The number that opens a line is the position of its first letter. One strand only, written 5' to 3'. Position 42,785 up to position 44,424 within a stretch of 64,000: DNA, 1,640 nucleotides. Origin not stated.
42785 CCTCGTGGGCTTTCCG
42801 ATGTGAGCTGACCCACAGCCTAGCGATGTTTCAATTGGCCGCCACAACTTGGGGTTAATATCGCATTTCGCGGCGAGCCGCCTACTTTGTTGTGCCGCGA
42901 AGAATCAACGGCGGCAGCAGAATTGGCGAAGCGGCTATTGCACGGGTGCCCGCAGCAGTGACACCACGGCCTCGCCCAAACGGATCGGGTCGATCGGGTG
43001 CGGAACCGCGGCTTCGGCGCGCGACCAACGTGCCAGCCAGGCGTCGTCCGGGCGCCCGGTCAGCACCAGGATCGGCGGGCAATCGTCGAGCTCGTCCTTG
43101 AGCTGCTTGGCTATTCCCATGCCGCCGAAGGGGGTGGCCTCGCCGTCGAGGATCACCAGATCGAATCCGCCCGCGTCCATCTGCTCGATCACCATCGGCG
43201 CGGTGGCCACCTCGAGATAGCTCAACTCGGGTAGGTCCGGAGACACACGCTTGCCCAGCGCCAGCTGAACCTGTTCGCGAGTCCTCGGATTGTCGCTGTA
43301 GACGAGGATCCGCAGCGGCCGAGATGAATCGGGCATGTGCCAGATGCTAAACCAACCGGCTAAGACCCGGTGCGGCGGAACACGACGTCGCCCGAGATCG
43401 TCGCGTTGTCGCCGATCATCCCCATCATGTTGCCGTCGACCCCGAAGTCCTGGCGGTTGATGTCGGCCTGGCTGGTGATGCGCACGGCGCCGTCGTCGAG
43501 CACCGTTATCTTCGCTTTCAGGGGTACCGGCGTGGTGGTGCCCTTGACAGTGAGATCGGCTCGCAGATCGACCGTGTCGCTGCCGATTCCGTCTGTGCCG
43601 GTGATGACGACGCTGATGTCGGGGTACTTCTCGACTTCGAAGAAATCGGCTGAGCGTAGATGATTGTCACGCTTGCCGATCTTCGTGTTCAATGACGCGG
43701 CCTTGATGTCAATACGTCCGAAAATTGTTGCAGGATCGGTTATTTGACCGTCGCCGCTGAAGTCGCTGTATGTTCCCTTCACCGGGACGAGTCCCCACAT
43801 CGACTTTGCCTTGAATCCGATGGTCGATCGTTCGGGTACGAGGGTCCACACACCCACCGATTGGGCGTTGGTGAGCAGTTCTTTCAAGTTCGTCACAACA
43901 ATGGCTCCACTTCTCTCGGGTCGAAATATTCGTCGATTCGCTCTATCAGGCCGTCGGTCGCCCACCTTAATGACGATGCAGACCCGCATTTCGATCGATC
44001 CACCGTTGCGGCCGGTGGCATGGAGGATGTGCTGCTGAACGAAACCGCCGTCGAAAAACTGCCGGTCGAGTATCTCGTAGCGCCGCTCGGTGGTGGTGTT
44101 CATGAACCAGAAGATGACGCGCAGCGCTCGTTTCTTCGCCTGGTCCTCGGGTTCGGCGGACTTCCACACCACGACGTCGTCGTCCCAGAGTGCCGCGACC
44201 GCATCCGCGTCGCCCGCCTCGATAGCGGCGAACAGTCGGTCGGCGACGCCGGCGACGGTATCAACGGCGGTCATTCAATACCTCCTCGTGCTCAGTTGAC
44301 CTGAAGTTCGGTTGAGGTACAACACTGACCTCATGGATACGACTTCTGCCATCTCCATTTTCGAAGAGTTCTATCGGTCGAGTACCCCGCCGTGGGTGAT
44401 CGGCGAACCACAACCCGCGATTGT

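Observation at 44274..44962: SoxR/MerR-type operator in front of a Rv0560c-type methyltransferase: possible inducible methylation defence against redox-active antibiotics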

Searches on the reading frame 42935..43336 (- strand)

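Call 3: search_protein_families(library=pfam, proteins=[window:42935-43336:-], max_evalue=0.01)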
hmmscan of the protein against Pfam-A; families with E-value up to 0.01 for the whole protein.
window:42935-43336:- (133 aa): 1 family
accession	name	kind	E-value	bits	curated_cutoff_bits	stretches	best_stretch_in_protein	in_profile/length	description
PF00072.30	Response_reg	-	0.00029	21.4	30.2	1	10-117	1-103/111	Response regulator receiver domain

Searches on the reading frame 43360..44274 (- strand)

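Call 3: search_protein_families(library=pfam, proteins=[window:43360-44274:-], max_evalue=0.01)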
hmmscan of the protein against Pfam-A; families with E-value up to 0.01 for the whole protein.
window:43360-44274:- (304 aa): 4 families
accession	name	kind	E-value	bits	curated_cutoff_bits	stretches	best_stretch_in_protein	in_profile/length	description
PF04264.18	YceI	-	5e-34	118.3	23.7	1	143-299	1-150/150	YceI-like domain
PF12680.13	SnoaL_2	-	1.6e-08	35.5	27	1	12-106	2-96/102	SnoaL-like domain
PF14534.12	DUF4440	-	0.00015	22.6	25.2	1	10-70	4-63/107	Domain of unknown function (DUF4440)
PF13474.12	SnoaL_3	-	0.00065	20.5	22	1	10-72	4-67/121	SnoaL-like domain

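Call 14: search_protein_families(library=ncbifam, proteins=[window:43360-44274:-], max_evalue=0.01)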
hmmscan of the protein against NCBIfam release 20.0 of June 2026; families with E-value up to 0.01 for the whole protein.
window:43360-44274:- (304 aa): 1 family
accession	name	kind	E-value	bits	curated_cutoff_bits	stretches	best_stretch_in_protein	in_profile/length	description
NF002994.0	PRK03757.1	equivalog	1.5e-15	57.4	232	1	152-285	36-175/191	YceI family protein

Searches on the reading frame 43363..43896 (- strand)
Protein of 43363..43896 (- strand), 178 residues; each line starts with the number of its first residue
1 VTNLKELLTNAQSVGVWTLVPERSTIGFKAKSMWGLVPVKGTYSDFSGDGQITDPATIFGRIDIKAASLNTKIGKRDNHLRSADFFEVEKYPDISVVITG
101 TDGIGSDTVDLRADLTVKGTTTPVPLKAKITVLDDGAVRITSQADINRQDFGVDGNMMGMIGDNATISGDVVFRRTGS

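Call 81: search_solved_structures(query=window:43363-43896:-, max_evalue=0.001)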
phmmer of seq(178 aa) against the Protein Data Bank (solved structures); distinct sequences matched with E-value up to 0.001: 11.
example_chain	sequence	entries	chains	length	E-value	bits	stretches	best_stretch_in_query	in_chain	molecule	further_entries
1wub_A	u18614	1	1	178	1.4e-17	67.3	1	17-162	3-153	conserved hypothetical protein TT1927b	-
3hpe_A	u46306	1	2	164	1.1e-13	54.7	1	22-166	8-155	Conserved hypothetical secreted protein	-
5w17_A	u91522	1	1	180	2e-13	53.8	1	17-140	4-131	Putative periplasmic protein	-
5w37_A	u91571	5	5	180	2.1e-13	53.8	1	17-134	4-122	Polyisoprenoid-binding protein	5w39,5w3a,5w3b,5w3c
2fgs_A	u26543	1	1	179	2.4e-13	53.6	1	18-140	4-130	Putative periplasmic protein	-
5w2x_A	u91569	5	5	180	2.6e-13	53.5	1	17-140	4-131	Polyisoprenoid-binding protein | Putative periplasmic protein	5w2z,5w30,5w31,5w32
1y0g_A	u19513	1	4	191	3.6e-13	53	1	35-135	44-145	Protein yceI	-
5w2d_A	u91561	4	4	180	3e-12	50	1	18-140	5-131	Polyisoprenoid-binding protein | Putative periplasmic protein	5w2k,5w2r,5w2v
7bwl_A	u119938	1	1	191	5.9e-11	45.8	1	26-154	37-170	UPF0312 protein PA0423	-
5ixg_B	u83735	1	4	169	2.5e-08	37.3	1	21-154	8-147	YceI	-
5ixh_A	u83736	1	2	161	0.00069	22.8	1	35-153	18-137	YceI-like domain protein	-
